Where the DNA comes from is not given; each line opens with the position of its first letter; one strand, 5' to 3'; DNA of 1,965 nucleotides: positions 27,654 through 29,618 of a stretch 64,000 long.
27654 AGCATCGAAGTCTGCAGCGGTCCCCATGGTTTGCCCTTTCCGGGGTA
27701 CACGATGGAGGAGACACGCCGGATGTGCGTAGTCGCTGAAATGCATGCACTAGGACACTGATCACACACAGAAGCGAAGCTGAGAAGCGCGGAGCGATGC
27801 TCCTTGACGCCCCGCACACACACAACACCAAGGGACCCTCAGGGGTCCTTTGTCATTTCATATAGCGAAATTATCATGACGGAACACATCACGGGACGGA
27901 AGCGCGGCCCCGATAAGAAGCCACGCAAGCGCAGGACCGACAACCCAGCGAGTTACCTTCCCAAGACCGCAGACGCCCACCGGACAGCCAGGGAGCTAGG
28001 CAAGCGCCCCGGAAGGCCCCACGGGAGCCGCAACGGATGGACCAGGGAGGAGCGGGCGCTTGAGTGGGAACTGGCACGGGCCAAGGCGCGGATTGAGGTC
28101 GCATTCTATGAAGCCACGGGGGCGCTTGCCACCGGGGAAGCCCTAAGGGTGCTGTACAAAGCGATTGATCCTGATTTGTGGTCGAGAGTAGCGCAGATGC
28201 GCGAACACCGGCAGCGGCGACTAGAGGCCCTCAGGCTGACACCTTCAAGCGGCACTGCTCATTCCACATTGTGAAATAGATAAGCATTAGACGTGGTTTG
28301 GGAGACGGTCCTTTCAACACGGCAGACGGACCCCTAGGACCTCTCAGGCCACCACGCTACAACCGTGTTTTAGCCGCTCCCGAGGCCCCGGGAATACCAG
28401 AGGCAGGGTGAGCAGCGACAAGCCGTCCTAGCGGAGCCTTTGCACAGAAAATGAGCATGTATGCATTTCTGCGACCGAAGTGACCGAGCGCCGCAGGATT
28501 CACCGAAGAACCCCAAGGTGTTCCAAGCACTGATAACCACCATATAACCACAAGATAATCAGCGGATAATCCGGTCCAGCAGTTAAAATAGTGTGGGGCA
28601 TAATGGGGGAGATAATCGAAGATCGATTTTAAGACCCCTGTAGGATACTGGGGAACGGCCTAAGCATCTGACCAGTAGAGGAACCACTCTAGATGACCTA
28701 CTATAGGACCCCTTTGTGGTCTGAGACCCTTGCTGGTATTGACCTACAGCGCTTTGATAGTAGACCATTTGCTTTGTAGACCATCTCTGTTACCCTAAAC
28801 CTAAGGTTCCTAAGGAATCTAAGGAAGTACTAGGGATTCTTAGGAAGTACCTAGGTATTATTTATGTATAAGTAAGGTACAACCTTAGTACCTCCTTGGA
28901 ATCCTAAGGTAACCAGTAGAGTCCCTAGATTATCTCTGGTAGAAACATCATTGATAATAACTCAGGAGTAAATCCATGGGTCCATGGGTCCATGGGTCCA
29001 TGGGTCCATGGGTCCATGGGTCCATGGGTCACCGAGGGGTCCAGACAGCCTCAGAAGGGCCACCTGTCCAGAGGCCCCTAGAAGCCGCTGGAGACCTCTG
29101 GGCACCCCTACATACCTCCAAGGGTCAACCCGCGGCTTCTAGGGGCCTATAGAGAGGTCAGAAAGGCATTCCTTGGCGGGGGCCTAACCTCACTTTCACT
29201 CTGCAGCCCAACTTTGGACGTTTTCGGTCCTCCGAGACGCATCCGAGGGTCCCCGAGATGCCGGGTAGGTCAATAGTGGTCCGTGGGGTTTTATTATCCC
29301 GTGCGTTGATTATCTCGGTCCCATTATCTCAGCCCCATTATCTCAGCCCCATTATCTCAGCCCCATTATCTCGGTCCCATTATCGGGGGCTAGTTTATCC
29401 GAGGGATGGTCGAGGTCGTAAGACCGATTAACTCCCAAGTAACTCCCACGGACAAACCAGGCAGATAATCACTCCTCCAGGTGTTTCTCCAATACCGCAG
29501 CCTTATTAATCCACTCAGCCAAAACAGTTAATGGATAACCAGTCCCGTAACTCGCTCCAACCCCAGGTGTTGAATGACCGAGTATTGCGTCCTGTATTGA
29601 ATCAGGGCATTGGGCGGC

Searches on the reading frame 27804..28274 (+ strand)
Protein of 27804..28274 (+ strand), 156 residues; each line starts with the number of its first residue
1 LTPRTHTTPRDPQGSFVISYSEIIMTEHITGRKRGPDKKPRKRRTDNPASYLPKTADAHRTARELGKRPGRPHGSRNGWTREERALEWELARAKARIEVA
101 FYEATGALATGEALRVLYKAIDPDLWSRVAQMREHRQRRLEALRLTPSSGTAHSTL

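Call 8: search_protein_families(library=pfam, proteins=[window:27804-28274:+], max_evalue=0.1)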
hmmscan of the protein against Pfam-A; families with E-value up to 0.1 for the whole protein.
window:27804-28274:+ (156 aa): 0 families

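Call 9: search_protein_families(library=phrogs, proteins=[window:27804-28274:+], max_evalue=0.1)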
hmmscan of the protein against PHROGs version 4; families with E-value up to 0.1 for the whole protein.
window:27804-28274:+ (156 aa): 0 families

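Call 11: search_dna_similar(query=window:27804-28274:+, collection=phages, mode=protein, max_evalue=0.01, max_rows=25)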
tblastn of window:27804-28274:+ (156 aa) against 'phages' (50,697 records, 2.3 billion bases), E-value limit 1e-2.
No match.

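Call 15: find_related_loci(query=window:27804-28274:+, collection=genome_contigs, flank=10000)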
Query window:27804-28274:+ (156 aa) in genome_contigs; peptide patterns used: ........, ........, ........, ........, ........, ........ (x = any residue, [..] = any of these).
217 stretches matched a pattern, but none encodes a relative of the query by tblastn (E <= 1e-3).

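Call 41: find_homologous_proteins(query=window:27804-28274:+, max_evalue=0.01)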
Query window:27804-28274:+ (156 aa): 11 proteins with E <= 0.01 among 1234 candidates.
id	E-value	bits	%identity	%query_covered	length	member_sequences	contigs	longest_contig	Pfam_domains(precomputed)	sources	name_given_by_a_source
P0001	1.1e-97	342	100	100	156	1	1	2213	-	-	-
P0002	9.2e-41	157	71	70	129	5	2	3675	-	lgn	-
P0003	1.7e-40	156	69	70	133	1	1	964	-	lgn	-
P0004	2.8e-40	155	68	70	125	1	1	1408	-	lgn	-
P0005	6.4e-37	144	67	72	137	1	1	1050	-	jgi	jgi:hypothetical protein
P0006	1.4e-36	143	66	74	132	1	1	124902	-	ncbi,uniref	ncbi:hypothetical protein PQR46_20375 [Paraburkholderia sediminicola]|uniref:hypothetical protein n=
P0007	5.8e-33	132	58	70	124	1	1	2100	-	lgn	-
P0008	2.4e-32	130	61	68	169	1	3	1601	-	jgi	jgi:hypothetical protein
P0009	9.2e-32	128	53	82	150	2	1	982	-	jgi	jgi:hypothetical protein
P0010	6.0e-12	63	42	76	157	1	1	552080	-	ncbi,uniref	ncbi:hypothetical protein AB3X94_06460 [Paraburkholderia sp. BR10923]|uniref:hypothetical protein n=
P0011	1.7e-6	46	39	71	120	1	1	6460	-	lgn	-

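Call 42: find_encoding_contigs(protein=P0006, flank=10000, max_places=3)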
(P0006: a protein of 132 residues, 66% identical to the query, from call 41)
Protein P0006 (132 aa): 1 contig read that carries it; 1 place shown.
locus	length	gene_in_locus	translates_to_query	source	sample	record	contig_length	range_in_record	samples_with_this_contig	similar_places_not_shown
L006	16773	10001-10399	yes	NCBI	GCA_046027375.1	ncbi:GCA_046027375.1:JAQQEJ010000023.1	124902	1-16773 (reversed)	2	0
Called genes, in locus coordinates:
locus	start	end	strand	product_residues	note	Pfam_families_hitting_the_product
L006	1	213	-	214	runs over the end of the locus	-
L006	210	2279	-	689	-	-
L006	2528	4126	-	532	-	-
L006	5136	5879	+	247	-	-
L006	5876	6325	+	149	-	-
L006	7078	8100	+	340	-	PF10987:DUF2806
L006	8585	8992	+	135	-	-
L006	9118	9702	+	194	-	PF00239:Resolvase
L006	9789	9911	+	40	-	-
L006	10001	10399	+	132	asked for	-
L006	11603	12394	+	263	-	-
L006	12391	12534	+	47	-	-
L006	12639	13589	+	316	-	PF02195:ParB_N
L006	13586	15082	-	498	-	PF00239:Resolvase, PF07508:Recombinase, PF13408:Zn_ribbon_recom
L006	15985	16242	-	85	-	PF04380:BMFP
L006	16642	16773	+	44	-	PF00543:P-II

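Call 43: find_encoding_contigs(protein=P0010, flank=10000, max_places=3)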
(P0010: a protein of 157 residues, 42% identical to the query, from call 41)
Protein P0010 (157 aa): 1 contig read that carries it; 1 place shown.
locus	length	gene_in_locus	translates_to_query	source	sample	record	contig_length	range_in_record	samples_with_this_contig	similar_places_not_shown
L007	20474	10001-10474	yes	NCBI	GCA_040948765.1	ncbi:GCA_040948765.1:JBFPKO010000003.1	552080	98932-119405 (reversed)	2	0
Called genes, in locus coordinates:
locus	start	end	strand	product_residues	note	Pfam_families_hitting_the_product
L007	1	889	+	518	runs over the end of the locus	PF12161:HsdM_N, PF02384:N6_Mtase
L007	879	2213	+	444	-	PF01420:Methylase_S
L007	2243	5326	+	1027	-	PF04313:HSDR_N, PF04851:ResIII, PF18766:SWI2_SNF2, PF22679:T1R_D3-like, PF11867:T1RH-like_C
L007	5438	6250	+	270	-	PF20320:DUF6615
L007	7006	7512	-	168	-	-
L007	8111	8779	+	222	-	PF00239:Resolvase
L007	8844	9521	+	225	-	-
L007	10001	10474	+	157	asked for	-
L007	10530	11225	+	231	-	-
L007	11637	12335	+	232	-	-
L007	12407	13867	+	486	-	-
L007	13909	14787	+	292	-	PF02086:MethyltransfD12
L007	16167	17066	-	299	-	-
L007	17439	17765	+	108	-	-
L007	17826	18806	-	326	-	PF00589:Phage_integrase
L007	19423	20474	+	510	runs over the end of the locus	PF02743:dCache_1, PF22588:dCache_1_like, PF00990:GGDEF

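Call 48: find_encoding_contigs(protein=P0002, flank=5000, max_places=3)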
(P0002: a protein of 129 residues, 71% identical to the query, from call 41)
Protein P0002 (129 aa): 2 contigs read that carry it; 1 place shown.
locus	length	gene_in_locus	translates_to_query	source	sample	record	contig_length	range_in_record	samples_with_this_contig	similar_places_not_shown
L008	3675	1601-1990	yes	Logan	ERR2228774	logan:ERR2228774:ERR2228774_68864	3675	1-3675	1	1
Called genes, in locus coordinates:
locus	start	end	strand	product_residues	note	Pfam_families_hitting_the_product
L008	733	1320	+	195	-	PF00239:Resolvase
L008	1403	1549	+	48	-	-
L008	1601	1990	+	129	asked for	-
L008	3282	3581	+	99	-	-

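Call 49: find_encoding_contigs(protein=P0011, flank=8000, max_places=3)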
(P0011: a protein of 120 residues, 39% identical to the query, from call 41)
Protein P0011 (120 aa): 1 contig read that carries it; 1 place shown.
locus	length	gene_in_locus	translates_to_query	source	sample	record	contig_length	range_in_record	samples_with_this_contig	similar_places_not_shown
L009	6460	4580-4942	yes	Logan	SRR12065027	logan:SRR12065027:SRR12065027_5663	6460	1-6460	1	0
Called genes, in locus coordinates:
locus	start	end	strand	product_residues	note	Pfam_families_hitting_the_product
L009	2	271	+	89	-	?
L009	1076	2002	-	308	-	PF00267:Porin_1 (weak), PF13609:Porin_4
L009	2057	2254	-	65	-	PF13609:Porin_4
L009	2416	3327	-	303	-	PF00126:HTH_1, PF03466:LysR_substrate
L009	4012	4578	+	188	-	PF00239:Resolvase, PF02796:HTH_7 (weak)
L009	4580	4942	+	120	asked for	-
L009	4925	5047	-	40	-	-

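Call 50: find_encoding_contigs(protein=P0007, flank=5000, max_places=3)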
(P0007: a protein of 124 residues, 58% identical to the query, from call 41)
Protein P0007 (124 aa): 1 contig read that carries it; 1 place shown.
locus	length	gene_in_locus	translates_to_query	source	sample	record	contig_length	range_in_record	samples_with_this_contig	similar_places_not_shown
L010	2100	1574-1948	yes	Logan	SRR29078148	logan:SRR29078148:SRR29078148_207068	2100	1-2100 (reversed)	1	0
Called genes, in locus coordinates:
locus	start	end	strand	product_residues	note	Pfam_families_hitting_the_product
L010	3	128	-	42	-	?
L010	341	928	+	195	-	PF00239:Resolvase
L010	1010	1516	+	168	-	-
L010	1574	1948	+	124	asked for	-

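Call 53: search_protein_representatives(protein=window:27804-28274:+)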
Query: 156 residues. Proteins with E-value up to 0.001 (for the whole library): 13; up to 1e-10: 7; up to 1e-30: 2. The best 13 are listed.
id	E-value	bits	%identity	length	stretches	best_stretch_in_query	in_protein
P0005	2.0e-37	144.4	68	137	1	32-142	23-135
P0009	2.9e-32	127.7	62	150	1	33-142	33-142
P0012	3.8e-28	114.3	61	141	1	32-137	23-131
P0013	3.4e-27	111.2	57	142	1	31-141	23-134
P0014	7.8e-15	71.1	44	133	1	31-139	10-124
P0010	1.9e-12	63.3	41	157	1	32-148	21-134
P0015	2.2e-11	59.9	39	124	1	37-136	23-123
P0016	2.8e-10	56.3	48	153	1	34-145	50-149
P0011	5.5e-07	45.6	43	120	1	33-141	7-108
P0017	3.1e-06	43.2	40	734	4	54-86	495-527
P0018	4.4e-06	42.7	37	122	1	27-142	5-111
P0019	4.7e-06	42.6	64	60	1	32-78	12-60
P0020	9.9e-04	35.1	34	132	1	42-140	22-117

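Call 55: search_solved_structures(query=A2, max_evalue=10)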
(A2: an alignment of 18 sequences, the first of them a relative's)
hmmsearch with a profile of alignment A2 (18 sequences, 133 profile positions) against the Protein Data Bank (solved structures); distinct sequences matched with E-value up to 10: 2.
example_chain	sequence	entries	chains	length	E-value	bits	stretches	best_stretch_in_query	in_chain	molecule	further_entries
8aig_A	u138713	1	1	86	1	12.5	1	41-67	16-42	Hybrid non ribosomal peptide synthetase-polyketide synthase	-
2etd_A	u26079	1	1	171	4.2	10.5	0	60-88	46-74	lemA protein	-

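Call 56: search_protein_families(library=pfam, alignment_id=A2, max_evalue=0.1)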
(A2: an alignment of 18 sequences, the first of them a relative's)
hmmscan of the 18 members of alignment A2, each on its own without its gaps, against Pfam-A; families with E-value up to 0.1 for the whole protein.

A. member 1, P0001 (156 aa): 0 families

B. families by the number of members that match (of 18 scanned): 6 families
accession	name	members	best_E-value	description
PF13518.12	HTH_28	1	0.00042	Helix-turn-helix domain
PF13384.12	HTH_23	1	0.0015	Homeodomain-like domain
PF19889.5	DUF6362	1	0.0046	Domain of unknown function (DUF6362)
PF13613.12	HTH_Tnp_4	1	0.017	Helix-turn-helix of DDE superfamily endonuclease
PF04545.22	Sigma70_r4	1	0.04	Sigma-70, region 4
PF05225.22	HTH_psq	1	0.057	helix-turn-helix, Psq domain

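Call 61: search_protein_families(library=phrogs, proteins=[L006:210-2279:-, L006:2528-4126:-, L006:5136-5879:+, L006:5876-6325:+, L006:11603-12394:+, L007:8844-9521:+, L007:10530-11225:+, L007:11637-12335:+, L007:12407-13867:+, L007:16167-17066:-], max_evalue=0.001)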
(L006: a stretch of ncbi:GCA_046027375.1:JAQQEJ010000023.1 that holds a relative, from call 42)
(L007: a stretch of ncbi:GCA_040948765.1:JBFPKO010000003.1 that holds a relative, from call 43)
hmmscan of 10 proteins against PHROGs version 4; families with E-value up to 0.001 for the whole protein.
L006:210-2279:- (689 aa): 1 family
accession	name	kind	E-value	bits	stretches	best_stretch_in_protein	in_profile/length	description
phrog_216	-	integration and excision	8.5e-05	22.8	1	315-467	87-222/301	integrase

L006:2528-4126:- (532 aa): 0 families

L006:5136-5879:+ (247 aa): 0 families

L006:5876-6325:+ (149 aa): 0 families

L006:11603-12394:+ (263 aa): 1 family
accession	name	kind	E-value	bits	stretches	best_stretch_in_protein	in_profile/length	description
phrog_1035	-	DNA, RNA and nucleotide metabolism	6.8e-05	23.9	1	3-168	43-217/271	endonuclease VII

L007:8844-9521:+ (225 aa): 1 family
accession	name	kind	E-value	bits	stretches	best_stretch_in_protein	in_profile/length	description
phrog_1081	-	unknown function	9.8e-06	26.5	1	66-95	15-44/67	-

L007:10530-11225:+ (231 aa): 1 family
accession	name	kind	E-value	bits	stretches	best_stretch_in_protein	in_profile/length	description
phrog_26577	-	unknown function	0.00032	22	1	120-171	68-112/119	-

L007:11637-12335:+ (232 aa): 0 families

L007:12407-13867:+ (486 aa): 3 families
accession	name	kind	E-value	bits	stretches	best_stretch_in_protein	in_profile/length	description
phrog_9592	-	unknown function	1.4e-95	322.1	1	7-471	3-469/486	-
phrog_3694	-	unknown function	2.5e-22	80.5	1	9-201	7-208/376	-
phrog_18017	-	unknown function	1.2e-16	61.8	1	16-162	14-160/227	-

L007:16167-17066:- (299 aa): 1 family
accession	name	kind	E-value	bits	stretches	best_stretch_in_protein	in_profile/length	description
phrog_8991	-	unknown function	1.8e-45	156.6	1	9-148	3-142/305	-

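Call 63: predict_structure(alignment_id=A2)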
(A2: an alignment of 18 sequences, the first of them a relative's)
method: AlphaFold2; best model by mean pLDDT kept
length: 156 residues; sequences in the alignment: 18
mean_pLDDT: 77.0   pTM: 0.51
mean pLDDT of the five models: 77.0, 75.6, 75.1, 74.1, 73.7
residues with pLDDT >= 90: 58; 70-90: 39; 50-70: 36; < 50: 23
segments of 3 or more residues with pLDDT < 50: 15-20, 25-28, 150-156
pLDDT, mean of each block of 10 residues (from residue 1): 52 51 50 66 69 86 82 69 95 98 97 97 98 93 74 44
secondary structure, 60 per line:
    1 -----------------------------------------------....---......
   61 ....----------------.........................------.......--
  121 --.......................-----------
elements in order: H48-51 H55-64 H81-105 H112-118 H123-145

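Call 70: fold_search(model_id=the predicted structure, library=pdb)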
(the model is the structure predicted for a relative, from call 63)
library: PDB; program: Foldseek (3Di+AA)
matches with E <= 10: 38; with E <= 0.001: 0
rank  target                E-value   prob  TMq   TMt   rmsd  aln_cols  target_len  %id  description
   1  8xvc_A                1.3e+00  0.23  0.20  0.14  14.5        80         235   15  CryoEM structure of ADP-DNA-MuB conformation1 (released 2024-08-14)
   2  9e78_2B               1.4e+00  0.10  0.15  0.10  20.5       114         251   18  48-nm repeat of the Leishmania tarentolae doublet microtubule (released 2025-03-12)
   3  9e2g_2L               1.5e+00  0.07  0.16  0.11  29.9       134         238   13  Cryo-EM structure of 48 nm repeat of microtubule doublet from T. brucei flagellum (released 2025-03-12)
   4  9e78_2C               2.4e+00  0.15  0.15  0.11  15.4        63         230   19  48-nm repeat of the Leishmania tarentolae doublet microtubule (released 2025-03-12)
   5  3qyp_B                3.1e+00  0.14  0.16  0.11  18.0        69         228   20  Crystal structure of pyrophosphatase from bacteroides thetaiotaomicron, glu47asn mutant complexed with calcium and pho (released 2011-04-13)
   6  1wwp_A                3.8e+00  0.09  0.22  0.27  11.6        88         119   15  Crystal structure of ttk003001694 from Thermus Thermophilus HB8 (released 2005-07-12)
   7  6c04_D                4.9e+00  0.08  0.19  0.04   6.5        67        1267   24  Mtb RNAP Holo/RbpA/double fork DNA -closed clamp (released 2018-03-28)
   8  7syb                  5.5e+00  0.08  0.16  0.23  13.7        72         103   19  Crystal Structure of sulfurtransferase (DsrC family protein) from Acinetobacter baumannii (released 2021-12-08)
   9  7pxc_A                5.5e+00  0.08  0.16  0.06   9.4        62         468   11  Substrate-engaged mycobacterial Proteasome-associated ATPase in complex with open-gate 20S CP - composite map (state A (released 2022-01-19)
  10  3qu4_C                5.5e+00  0.08  0.16  0.12  17.4        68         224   16  Crystal structure of pyrophosphatase from bacteroides thetaiotaomicron, asp13ala mutant (released 2011-04-27)
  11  3qu4_B                5.9e+00  0.09  0.16  0.11  17.7        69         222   19  Crystal structure of pyrophosphatase from bacteroides thetaiotaomicron, asp13ala mutant (released 2011-04-27)
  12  3qu4_F                6.7e+00  0.16  0.16  0.11   1.8        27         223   26  Crystal structure of pyrophosphatase from bacteroides thetaiotaomicron, asp13ala mutant (released 2011-04-27)
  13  7px9_A                7.1e+00  0.08  0.18  0.07   9.5        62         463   13  Substrate-engaged mycobacterial Proteasome-associated ATPase - focused 3D refinement (state A) (released 2022-01-19)
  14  6ee8_D                7.1e+00  0.06  0.18  0.04   6.6        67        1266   24  Mycobacterium tuberculosis RNAP promoter unwinding intermediate complex with RbpA/CarD and AP3 promoter (released 2018-11-21)
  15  7ey7_A                7.6e+00  0.08  0.27  0.38   8.4       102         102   17  bacteriophage T7 tail complex (released 2021-09-22)
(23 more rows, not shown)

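Call 71: fold_search(model_id=the predicted structure, library=viral)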
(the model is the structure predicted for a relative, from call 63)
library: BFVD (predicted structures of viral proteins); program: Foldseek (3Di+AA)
matches with E <= 10: 171; with E <= 0.001: 0
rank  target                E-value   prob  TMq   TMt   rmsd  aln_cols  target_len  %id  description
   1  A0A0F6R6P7            2.7e-01  0.38  0.23  0.28  22.4       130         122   15  Immunity protein [Escherichia coli O157 typing phage 3]
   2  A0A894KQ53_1          4.0e-01  0.23  0.29  0.05  22.3       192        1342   13  Polyprotein [Feksystermes virus]
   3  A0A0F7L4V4            7.5e-01  0.11  0.21  0.15  18.1       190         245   14  Uncharacterized protein [uncultured marine virus]
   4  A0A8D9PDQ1            9.1e-01  0.11  0.22  0.13  20.6       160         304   14  Uncharacterized protein [Podoviridae sp. ct5O42]
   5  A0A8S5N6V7            9.1e-01  0.10  0.21  0.09  32.4       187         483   12  Uncharacterized protein [Myoviridae sp. ctiBE32]
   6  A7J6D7                1.0e+00  0.07  0.18  0.18  27.7       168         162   18  Uncharacterized protein n083L [Paramecium bursaria Chlorella virus FR483]
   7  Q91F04                1.0e+00  0.05  0.14  0.11  29.8       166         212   19  ORF51 [Cydia pomonella granulosis virus (isolate Mexico/1963)]
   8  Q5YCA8                1.2e+00  0.08  0.18  0.17  18.8       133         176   10  CP (Fragment) [Cucurbit yellow stunting disorder virus]
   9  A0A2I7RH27            1.3e+00  0.77  0.24  0.70   2.0        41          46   17  (no name in the UniProt tables at hand)
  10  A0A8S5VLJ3            1.3e+00  0.15  0.23  0.19  10.6        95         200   14  (no name in the UniProt tables at hand)
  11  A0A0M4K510            1.3e+00  0.06  0.17  0.07  19.9       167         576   14  (no name in the UniProt tables at hand)
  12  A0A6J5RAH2            1.3e+00  0.72  0.21  0.48   2.2        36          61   25  Uncharacterized protein [uncultured Caudovirales phage]
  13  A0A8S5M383            1.5e+00  0.30  0.26  0.44   4.6        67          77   18  Uncharacterized protein [Myoviridae sp. ctdxI18]
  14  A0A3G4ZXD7            1.5e+00  0.15  0.30  0.07  28.9       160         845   12  Uncharacterized protein [Faunusvirus sp.]
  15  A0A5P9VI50            1.6e+00  0.07  0.21  0.20  24.9       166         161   16  33 kDa protein [Mastadenovirus porcusquartum]
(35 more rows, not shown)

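Call 107: search_protein_families(library=padloc, proteins=[window:27804-28274:+], max_evalue=0.01)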
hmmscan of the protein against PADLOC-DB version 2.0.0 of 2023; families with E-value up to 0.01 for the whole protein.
window:27804-28274:+ (156 aa): 0 families

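Call 108: search_protein_families(library=ncbifam, proteins=[window:27804-28274:+], max_evalue=0.01)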
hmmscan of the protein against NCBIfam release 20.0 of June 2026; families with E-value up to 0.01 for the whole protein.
window:27804-28274:+ (156 aa): 0 families

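Call 113: find_related_loci(query=A5, collection=viral_contigs, flank=10000)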
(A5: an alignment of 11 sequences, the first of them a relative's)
Query A5 (156 aa) in viral_contigs; peptide patterns used: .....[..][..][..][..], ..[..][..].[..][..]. (x = any residue, [..] = any of these).
41 stretches matched a pattern, but none encodes a relative of the query by tblastn (E <= 1e-3).

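Call 114: find_related_loci(query=A5, collection=metagenome_contigs, flank=10000)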
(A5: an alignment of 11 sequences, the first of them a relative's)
Query A5 (156 aa) in metagenome_contigs; peptide patterns used: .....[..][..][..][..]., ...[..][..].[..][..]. (x = any residue, [..] = any of these).
98 stretches matched a pattern; 2 encode a relative of the query (tblastn E <= 1e-3); 2 distinct loci.
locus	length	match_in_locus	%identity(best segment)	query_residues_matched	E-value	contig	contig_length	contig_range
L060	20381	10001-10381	64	14-140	6e-48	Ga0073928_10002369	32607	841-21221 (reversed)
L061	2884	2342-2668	46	12-100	3e-23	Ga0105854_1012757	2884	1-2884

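Call 118: search_protein_families(library=pfam, proteins=[L060:11407-11709:+, L060:11887-12675:+, L060:13398-14015:+, L060:15154-15855:+, L060:16203-17168:+, L060:14104-15024:+], max_evalue=1)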
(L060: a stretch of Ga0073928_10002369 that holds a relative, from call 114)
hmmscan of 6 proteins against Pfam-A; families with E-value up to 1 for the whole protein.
L060:11407-11709:+ (100 aa): 0 families

L060:11887-12675:+ (262 aa): 1 family
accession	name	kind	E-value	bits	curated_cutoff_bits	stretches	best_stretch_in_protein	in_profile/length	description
PF11697.13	DUF3293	-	0.093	13.8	25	0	5-69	5-67/73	Protein of unknown function (DUF3293)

L060:13398-14015:+ (205 aa): 1 family
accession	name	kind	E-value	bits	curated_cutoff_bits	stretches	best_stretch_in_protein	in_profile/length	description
PF07882.17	Fucose_iso_N2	-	0.022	14.8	22.3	1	131-188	58-115/180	L-fucose isomerase, second N-terminal domain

L060:15154-15855:+ (233 aa): 1 family
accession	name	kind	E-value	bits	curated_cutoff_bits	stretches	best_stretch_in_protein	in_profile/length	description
PF24414.1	DUF7547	-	0.0045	17.4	27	1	119-170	92-143/209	Family of unknown function (DUF7547)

L060:16203-17168:+ (321 aa): 1 family
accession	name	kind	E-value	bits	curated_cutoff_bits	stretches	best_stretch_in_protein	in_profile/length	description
PF20247.3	DUF6602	-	1.4e-06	28.5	27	1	64-156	10-100/104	Domain of unknown function (DUF6602)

L060:14104-15024:+ (306 aa): 6 families
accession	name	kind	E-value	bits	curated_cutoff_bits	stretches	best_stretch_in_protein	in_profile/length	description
PF22809.1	DUF7014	-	8.3e-45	152.5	27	1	175-298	7-130/137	Domain of unknown function (DUF7014)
PF18863.6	AbiJ_NTD4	-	7e-23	82.2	34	1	5-168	1-150/152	AbiJ N-terminal domain 4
PF13041.12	PPR_2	-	0.057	14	30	0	206-226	18-38/50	PPR repeat family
PF09921.14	DUF2153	-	0.14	12.4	23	1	181-225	13-57/123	Uncharacterized protein conserved in archaea (DUF2153)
PF13359.12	DDE_Tnp_4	-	0.19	11.8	24.8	1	138-236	59-154/158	DDE superfamily endonuclease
PF07231.17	Hs1pro-1_N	-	0.25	11.5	25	1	50-121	45-105/182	Hs1pro-1 N-terminus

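Call 119: search_solved_structures(query=L060:11887-12675:+, max_evalue=1)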
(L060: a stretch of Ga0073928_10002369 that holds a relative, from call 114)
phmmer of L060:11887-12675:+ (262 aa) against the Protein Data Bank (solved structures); distinct sequences matched with E-value up to 1: 0.

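Call 120: search_solved_structures(query=L060:13398-14015:+, max_evalue=1)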
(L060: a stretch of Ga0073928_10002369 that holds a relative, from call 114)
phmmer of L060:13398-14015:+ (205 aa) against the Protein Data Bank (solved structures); distinct sequences matched with E-value up to 1: 1.
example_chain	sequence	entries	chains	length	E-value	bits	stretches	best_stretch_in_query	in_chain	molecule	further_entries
2kok_A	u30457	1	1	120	0.46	13.3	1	129-192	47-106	arsenate reductase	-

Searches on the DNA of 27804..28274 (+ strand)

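Call 66: search_dna_similar(query=L009:4943-6460:+, collection=phages, mode=distant, max_evalue=1, max_rows=15)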
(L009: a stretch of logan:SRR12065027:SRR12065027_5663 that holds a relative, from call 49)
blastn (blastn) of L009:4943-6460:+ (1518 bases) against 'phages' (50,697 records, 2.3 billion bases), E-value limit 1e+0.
No match.

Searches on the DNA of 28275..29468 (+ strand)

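Call 67: search_dna_similar(query=window:28275-29468:+, collection=plasmids, mode=distant, max_evalue=0.01, max_rows=15)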
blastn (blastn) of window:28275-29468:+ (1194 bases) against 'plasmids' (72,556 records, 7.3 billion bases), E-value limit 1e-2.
No match.
